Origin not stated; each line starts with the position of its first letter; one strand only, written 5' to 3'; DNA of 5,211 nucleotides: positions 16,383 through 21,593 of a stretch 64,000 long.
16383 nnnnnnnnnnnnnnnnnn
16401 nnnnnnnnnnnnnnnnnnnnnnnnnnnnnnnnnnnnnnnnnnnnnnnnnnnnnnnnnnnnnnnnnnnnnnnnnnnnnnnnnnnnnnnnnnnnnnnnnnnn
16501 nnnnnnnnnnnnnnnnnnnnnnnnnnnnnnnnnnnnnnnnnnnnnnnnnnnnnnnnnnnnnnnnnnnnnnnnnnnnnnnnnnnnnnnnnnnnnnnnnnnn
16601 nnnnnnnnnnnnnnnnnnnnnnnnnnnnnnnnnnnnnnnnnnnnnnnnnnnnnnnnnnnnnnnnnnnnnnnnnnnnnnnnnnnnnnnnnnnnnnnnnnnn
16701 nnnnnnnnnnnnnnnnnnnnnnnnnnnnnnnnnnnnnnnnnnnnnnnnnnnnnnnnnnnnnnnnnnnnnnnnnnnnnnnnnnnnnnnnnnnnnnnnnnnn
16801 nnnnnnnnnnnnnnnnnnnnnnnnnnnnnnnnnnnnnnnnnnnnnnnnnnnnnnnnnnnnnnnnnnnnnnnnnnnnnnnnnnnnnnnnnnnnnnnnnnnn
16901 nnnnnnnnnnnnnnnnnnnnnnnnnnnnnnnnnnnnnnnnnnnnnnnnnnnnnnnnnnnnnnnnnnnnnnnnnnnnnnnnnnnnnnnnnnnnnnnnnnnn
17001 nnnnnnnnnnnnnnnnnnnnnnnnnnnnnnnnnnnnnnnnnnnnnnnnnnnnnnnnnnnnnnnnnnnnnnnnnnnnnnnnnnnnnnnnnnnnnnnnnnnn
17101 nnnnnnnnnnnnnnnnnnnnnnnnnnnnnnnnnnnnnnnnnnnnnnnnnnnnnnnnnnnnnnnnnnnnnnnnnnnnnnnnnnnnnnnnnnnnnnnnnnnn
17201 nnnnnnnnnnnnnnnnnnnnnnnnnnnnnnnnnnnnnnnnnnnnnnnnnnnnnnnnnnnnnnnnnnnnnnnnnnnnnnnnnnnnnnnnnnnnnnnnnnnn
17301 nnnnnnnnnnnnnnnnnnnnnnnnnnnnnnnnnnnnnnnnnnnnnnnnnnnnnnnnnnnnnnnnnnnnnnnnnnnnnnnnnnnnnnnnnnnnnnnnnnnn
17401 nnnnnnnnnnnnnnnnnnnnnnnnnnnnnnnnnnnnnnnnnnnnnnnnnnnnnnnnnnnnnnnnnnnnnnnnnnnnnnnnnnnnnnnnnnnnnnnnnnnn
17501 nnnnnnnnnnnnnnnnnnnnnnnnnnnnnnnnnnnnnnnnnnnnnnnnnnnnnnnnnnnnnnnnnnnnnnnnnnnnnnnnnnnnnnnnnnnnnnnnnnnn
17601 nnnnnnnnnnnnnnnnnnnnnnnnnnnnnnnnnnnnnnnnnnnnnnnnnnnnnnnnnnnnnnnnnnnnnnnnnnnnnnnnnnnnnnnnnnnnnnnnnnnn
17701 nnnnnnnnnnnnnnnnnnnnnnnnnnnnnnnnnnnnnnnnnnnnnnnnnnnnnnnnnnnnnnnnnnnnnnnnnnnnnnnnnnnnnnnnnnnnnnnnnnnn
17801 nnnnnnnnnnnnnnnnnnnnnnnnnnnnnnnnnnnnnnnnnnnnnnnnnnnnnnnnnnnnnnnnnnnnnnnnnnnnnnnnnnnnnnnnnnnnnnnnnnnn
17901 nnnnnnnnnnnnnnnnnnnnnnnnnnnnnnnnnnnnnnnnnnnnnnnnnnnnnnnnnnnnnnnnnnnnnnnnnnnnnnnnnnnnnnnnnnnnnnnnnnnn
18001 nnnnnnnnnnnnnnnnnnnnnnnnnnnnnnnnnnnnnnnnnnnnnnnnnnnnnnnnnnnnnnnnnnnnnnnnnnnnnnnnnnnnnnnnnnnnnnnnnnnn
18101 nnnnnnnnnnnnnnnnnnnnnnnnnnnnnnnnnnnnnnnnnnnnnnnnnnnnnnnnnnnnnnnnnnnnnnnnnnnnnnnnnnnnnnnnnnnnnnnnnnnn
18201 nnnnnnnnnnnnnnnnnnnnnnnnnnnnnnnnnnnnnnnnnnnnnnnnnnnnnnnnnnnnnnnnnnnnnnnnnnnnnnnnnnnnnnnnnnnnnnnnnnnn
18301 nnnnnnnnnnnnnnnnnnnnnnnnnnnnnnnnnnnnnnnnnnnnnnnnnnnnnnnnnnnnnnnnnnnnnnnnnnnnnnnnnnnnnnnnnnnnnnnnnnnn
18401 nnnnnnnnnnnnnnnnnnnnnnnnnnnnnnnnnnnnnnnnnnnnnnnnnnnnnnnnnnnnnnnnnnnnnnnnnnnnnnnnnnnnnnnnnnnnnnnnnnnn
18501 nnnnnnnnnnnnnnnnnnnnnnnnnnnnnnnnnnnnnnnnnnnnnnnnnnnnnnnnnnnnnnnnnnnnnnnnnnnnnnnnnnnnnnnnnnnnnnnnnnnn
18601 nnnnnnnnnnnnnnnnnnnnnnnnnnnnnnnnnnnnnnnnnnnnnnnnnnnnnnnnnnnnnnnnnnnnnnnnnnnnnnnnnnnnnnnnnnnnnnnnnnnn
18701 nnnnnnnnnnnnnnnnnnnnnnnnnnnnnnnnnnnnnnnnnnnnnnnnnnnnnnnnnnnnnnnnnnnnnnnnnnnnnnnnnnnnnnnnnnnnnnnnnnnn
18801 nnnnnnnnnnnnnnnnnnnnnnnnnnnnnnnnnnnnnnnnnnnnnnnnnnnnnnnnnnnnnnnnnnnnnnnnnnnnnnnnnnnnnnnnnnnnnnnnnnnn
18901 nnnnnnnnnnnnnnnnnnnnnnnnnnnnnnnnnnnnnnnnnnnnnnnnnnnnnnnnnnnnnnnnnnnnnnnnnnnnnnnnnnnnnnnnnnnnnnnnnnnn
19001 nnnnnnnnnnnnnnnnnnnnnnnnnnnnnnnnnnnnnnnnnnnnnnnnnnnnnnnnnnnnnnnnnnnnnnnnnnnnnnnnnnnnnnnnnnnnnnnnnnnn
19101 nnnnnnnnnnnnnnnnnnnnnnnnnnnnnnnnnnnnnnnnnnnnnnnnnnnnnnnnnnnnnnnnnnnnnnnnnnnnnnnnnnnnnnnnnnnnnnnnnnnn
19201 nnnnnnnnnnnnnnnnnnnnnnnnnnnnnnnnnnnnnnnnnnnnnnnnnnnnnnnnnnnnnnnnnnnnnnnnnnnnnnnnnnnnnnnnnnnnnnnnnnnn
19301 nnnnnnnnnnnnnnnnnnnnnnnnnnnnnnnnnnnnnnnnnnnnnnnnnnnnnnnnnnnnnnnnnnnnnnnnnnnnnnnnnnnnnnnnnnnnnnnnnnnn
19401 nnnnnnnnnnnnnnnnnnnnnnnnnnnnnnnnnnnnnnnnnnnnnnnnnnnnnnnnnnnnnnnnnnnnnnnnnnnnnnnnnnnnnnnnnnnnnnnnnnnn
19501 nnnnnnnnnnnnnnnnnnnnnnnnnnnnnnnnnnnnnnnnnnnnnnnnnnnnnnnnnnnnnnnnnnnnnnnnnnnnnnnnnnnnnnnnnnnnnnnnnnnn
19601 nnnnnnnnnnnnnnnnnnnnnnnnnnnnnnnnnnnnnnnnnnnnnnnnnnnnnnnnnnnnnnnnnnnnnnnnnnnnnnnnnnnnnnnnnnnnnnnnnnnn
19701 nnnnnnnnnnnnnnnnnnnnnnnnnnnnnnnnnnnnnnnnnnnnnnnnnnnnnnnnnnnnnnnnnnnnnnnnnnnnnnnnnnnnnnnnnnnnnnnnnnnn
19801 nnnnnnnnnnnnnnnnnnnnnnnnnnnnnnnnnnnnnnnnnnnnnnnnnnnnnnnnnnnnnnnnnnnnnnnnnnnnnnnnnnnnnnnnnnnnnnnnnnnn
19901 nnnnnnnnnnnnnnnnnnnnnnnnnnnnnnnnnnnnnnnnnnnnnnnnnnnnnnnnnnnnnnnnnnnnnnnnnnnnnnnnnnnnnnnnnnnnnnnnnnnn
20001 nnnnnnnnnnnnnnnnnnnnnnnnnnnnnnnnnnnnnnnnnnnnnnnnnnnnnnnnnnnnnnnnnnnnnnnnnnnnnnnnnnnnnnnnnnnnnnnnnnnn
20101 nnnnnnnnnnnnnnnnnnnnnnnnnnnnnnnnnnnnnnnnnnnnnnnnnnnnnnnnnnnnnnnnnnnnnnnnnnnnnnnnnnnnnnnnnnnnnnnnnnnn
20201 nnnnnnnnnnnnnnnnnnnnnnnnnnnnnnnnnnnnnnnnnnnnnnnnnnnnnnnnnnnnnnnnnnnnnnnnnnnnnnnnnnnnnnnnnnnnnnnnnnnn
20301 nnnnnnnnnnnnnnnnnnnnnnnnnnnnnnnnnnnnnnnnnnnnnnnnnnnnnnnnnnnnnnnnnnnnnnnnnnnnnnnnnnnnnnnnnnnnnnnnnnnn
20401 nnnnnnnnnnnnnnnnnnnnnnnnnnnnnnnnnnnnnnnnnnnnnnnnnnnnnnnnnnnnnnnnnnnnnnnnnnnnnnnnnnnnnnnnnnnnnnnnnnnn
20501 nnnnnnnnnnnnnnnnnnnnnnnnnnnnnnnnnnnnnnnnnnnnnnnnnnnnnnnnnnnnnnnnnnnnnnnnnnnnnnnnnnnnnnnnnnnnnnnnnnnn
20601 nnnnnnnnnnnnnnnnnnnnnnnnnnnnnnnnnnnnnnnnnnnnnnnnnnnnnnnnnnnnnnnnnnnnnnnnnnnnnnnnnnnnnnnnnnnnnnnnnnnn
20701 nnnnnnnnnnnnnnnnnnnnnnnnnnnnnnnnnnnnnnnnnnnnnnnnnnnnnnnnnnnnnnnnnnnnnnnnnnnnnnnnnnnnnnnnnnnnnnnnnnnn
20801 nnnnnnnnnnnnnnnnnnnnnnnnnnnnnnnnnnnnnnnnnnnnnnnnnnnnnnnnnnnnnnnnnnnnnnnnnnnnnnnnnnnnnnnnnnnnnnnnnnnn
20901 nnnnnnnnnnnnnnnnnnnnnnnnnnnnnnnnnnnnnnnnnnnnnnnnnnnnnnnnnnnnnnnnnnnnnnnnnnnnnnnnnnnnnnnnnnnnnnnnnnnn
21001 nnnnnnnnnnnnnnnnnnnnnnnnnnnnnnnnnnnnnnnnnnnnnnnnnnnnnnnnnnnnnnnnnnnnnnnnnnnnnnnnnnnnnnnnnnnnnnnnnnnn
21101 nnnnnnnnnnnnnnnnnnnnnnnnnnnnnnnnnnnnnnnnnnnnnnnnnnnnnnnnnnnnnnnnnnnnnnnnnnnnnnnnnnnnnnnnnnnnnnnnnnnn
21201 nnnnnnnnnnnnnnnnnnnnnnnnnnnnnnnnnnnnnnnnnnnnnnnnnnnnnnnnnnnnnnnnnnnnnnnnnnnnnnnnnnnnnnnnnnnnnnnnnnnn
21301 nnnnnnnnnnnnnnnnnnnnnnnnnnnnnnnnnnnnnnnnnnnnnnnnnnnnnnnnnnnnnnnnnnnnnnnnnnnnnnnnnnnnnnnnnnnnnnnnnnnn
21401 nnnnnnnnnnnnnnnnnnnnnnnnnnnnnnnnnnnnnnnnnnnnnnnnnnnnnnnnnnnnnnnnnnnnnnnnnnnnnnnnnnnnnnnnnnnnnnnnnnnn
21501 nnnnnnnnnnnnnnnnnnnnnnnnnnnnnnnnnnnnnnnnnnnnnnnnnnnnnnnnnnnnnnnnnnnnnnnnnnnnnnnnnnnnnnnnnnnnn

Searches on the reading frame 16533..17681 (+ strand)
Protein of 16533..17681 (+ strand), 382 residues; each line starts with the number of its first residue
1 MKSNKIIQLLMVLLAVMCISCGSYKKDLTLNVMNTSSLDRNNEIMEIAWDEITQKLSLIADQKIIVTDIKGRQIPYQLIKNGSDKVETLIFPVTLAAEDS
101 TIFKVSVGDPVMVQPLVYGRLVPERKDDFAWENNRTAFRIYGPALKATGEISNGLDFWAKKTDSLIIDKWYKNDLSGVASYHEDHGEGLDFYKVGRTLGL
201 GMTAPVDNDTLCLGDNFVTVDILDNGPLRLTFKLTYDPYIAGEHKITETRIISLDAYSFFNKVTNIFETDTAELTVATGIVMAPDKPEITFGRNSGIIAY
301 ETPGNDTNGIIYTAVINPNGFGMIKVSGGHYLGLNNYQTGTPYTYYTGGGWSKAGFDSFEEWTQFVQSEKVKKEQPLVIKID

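Call 34: search_protein_families(library=pfam, proteins=[window:16533-17681:+], max_evalue=0.00001)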
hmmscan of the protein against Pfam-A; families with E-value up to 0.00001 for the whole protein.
window:16533-17681:+ (382 aa): 1 family
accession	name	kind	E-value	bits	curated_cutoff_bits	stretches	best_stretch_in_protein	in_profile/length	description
PF16153.10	DUF4861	-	2.6e-75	254.2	22.3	1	32-379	1-380/380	Domain of unknown function (DUF4861)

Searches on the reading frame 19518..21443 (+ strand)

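Call 34: search_protein_families(library=pfam, proteins=[window:19518-21443:+], max_evalue=0.00001)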
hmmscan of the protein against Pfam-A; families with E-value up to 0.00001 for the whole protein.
window:19518-21443:+ (641 aa): 1 family
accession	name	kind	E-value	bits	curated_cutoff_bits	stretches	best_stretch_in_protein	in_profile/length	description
PF07940.18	Hepar_II_III_C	-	7.3e-08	32.7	24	1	412-558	7-158/237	Heparinase II/III-like, C-terminal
